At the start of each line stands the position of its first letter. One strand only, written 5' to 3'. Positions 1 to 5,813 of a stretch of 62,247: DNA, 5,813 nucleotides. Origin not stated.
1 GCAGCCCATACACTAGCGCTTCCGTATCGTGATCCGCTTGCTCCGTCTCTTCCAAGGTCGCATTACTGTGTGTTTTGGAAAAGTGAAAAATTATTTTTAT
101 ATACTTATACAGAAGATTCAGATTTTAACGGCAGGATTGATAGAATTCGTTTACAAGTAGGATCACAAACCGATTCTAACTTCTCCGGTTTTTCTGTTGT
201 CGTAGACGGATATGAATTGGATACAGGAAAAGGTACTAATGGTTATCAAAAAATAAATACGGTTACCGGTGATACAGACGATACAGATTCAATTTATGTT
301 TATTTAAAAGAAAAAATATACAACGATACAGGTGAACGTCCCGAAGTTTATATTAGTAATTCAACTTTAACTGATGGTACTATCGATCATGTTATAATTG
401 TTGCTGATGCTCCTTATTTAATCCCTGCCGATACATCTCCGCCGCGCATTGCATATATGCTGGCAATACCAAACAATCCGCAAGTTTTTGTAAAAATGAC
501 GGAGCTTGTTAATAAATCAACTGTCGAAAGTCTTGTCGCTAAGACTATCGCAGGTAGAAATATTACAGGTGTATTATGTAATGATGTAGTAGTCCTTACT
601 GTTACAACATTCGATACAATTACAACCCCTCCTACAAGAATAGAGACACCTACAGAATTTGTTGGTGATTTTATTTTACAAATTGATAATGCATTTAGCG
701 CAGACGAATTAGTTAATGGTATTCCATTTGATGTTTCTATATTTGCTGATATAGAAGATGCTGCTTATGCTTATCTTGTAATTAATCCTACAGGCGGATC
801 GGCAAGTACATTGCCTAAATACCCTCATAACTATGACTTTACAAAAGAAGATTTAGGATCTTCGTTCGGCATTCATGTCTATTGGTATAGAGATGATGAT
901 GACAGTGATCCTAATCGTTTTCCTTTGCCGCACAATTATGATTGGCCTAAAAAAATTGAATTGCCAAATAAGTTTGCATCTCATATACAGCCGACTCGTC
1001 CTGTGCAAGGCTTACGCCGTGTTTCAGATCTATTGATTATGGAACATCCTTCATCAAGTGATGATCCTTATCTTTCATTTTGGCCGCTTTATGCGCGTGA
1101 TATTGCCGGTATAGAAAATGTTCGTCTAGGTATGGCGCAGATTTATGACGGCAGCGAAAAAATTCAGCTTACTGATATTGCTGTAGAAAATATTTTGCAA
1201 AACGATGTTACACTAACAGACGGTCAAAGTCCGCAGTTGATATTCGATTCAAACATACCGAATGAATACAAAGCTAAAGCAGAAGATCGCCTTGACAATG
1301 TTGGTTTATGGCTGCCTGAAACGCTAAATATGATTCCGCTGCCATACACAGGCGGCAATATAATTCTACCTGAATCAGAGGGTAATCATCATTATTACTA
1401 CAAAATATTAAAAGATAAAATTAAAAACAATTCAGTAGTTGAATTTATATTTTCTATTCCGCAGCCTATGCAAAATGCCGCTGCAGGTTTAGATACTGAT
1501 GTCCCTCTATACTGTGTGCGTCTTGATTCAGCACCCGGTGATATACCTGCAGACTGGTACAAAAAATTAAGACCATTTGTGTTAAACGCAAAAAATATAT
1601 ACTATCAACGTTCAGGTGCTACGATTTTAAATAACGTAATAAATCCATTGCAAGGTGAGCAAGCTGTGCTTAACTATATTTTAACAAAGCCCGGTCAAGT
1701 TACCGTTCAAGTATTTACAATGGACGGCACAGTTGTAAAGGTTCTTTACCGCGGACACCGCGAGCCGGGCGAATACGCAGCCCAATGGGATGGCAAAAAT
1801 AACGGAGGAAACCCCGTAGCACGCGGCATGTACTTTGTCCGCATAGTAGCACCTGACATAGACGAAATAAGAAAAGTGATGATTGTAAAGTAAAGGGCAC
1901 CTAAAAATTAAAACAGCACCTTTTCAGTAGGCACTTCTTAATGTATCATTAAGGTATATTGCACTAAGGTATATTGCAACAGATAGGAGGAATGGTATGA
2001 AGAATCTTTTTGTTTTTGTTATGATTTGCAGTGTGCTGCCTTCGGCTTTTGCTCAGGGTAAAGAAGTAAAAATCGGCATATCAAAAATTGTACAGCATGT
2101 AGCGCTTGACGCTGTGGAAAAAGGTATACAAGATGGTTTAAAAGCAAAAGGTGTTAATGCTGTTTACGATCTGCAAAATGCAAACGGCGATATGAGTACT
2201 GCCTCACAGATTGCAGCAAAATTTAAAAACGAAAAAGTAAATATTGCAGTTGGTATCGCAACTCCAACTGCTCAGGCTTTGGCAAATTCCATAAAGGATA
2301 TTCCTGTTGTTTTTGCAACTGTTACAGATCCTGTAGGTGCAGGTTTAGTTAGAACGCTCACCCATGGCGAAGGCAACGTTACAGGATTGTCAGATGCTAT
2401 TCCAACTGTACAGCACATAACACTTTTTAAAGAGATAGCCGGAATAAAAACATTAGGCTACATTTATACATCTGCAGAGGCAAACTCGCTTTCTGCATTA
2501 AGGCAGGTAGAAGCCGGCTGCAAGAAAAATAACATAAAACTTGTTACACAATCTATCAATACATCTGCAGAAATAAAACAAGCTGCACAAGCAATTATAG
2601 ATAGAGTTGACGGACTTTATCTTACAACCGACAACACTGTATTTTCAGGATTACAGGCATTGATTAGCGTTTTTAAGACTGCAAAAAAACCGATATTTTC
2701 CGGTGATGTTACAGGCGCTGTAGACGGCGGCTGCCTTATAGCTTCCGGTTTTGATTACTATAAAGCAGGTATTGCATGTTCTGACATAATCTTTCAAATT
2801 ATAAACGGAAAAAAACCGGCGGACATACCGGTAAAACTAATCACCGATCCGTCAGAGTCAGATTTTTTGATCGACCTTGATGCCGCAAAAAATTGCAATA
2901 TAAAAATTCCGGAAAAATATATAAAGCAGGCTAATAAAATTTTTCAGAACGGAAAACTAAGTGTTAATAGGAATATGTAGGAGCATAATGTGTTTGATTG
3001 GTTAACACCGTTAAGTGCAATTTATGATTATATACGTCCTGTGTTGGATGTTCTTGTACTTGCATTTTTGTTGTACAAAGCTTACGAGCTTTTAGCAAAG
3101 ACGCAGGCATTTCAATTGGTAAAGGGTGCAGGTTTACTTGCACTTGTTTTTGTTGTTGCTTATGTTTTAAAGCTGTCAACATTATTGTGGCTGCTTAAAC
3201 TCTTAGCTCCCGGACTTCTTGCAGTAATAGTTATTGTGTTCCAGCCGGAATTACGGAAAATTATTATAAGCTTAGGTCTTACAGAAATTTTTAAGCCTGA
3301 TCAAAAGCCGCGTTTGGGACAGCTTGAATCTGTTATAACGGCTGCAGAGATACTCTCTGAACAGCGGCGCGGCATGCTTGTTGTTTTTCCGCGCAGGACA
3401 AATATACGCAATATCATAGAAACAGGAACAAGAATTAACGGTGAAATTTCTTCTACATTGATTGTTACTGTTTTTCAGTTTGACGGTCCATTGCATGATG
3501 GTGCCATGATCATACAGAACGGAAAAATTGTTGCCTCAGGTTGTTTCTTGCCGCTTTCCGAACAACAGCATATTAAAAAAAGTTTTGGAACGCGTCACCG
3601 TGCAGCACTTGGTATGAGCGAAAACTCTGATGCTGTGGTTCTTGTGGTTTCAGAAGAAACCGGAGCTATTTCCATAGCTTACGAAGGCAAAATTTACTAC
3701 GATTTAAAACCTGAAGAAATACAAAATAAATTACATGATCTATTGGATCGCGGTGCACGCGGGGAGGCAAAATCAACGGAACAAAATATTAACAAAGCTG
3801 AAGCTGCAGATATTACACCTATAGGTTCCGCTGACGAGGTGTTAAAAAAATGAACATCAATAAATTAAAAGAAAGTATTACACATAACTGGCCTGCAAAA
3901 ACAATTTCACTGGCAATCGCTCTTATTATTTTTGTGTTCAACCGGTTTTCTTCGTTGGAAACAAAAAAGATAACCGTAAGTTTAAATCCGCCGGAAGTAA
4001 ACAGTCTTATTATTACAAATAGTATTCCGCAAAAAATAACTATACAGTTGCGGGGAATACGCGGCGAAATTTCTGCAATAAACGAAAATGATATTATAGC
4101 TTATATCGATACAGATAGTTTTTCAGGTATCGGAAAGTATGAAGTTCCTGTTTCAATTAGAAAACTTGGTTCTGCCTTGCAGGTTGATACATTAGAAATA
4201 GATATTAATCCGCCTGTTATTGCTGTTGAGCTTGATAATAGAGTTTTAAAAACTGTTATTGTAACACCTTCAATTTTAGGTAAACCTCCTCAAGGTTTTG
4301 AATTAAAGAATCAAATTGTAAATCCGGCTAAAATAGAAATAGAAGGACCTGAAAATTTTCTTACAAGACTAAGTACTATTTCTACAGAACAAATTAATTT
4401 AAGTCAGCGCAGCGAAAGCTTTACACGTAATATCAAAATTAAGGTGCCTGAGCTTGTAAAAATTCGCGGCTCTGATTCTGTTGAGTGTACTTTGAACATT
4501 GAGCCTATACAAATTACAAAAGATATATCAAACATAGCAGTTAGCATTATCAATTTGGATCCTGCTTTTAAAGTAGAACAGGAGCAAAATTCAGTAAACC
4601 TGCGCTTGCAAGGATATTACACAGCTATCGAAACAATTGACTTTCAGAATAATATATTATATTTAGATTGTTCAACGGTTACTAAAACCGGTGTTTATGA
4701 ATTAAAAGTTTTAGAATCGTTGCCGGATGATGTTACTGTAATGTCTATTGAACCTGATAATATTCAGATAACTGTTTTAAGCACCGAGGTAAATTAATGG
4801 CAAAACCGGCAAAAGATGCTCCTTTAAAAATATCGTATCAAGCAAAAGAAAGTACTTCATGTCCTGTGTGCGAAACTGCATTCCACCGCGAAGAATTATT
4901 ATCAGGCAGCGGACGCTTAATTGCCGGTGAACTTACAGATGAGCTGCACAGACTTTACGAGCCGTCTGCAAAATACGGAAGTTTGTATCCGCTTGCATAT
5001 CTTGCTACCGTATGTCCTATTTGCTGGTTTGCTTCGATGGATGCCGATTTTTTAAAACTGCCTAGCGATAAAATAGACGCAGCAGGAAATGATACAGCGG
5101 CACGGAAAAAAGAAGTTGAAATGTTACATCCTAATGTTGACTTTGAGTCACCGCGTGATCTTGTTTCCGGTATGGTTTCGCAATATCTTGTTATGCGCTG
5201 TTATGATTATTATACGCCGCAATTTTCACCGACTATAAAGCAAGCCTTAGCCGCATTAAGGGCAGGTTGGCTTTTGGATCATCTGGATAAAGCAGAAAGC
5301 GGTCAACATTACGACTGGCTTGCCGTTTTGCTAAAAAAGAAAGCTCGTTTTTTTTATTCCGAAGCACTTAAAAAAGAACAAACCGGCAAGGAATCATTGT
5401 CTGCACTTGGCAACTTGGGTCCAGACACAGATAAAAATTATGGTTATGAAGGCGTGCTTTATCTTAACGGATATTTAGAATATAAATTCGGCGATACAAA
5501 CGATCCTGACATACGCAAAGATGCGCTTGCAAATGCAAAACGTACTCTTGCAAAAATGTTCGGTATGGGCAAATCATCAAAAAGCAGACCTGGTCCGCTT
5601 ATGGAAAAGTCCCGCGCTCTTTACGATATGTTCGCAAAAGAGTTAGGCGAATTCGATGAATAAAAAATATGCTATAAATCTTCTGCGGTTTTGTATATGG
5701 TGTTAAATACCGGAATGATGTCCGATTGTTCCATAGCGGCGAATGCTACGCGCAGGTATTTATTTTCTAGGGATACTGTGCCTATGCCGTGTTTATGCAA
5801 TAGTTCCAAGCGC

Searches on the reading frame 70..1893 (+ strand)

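Call 64: search_protein_families(library=pfam, max_evalue=0.00001, proteins=[window:70-1893:+])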
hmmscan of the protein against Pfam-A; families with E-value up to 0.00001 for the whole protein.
window:70-1893:+ (607 aa): 1 family
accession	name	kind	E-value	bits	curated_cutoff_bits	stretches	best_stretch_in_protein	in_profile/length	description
PF13860.13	FlgD_ig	-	3.7e-09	36.9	27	1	531-594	11-75/79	FlgD Ig-like domain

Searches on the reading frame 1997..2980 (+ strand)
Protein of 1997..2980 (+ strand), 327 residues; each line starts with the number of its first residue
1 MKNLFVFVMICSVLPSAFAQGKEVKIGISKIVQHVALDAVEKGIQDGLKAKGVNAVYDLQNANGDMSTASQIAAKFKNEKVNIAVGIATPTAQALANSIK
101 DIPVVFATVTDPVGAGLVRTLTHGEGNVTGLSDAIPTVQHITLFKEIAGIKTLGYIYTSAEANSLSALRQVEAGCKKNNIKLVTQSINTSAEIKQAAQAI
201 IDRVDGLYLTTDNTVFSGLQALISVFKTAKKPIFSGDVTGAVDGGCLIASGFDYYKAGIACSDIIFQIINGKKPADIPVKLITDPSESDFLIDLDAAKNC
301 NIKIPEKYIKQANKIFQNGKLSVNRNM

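Call 89: search_protein_families(library=pfam, max_evalue=0.00001, proteins=[window:1997-2980:+])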
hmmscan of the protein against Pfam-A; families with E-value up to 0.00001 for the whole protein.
window:1997-2980:+ (327 aa): 1 family
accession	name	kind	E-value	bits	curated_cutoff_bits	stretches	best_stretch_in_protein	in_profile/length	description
PF04392.18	ABC_sub_bind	-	3.1e-74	250.3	25.9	1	25-314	1-291/293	ABC transporter substrate binding protein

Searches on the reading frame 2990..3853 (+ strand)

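Call 89: search_protein_families(library=pfam, max_evalue=0.00001, proteins=[window:2990-3853:+])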
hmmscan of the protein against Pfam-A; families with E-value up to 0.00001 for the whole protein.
window:2990-3853:+ (287 aa): 2 families
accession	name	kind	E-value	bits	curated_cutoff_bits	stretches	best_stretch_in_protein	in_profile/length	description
PF02457.21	DAC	-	3.2e-41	140.1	27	1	117-234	2-118/119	DisA bacterial checkpoint controller nucleotide-binding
PF19293.4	CdaA_N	-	8.3e-07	29.5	23.8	1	15-87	7-80/81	CdaA N-terminal transmembrane domain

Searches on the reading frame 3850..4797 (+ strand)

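Call 89: search_protein_families(library=pfam, max_evalue=0.00001, proteins=[window:3850-4797:+])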
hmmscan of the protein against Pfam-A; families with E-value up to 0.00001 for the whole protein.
window:3850-4797:+ (315 aa): 1 family
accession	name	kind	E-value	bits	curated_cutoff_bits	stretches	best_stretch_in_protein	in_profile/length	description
PF07949.17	YbbR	-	1.9e-17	63.8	22.3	1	138-203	3-69/81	YbbR-like protein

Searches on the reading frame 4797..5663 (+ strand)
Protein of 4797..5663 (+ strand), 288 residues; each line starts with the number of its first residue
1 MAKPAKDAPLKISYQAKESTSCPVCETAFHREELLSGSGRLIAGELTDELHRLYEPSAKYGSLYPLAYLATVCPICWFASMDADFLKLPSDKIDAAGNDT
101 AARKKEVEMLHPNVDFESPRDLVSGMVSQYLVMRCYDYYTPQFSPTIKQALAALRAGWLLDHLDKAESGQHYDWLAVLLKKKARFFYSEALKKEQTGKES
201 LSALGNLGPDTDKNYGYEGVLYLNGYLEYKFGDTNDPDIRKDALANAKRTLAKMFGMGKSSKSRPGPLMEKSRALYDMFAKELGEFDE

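Call 89: search_protein_families(library=pfam, max_evalue=0.00001, proteins=[window:4797-5663:+])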
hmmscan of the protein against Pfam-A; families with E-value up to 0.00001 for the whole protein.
window:4797-5663:+ (288 aa): 1 family
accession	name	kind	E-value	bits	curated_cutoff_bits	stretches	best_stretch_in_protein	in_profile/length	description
PF09986.15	DUF2225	-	2.1e-39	135.9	21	1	17-278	3-213/214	Uncharacterized protein conserved in bacteria (DUF2225)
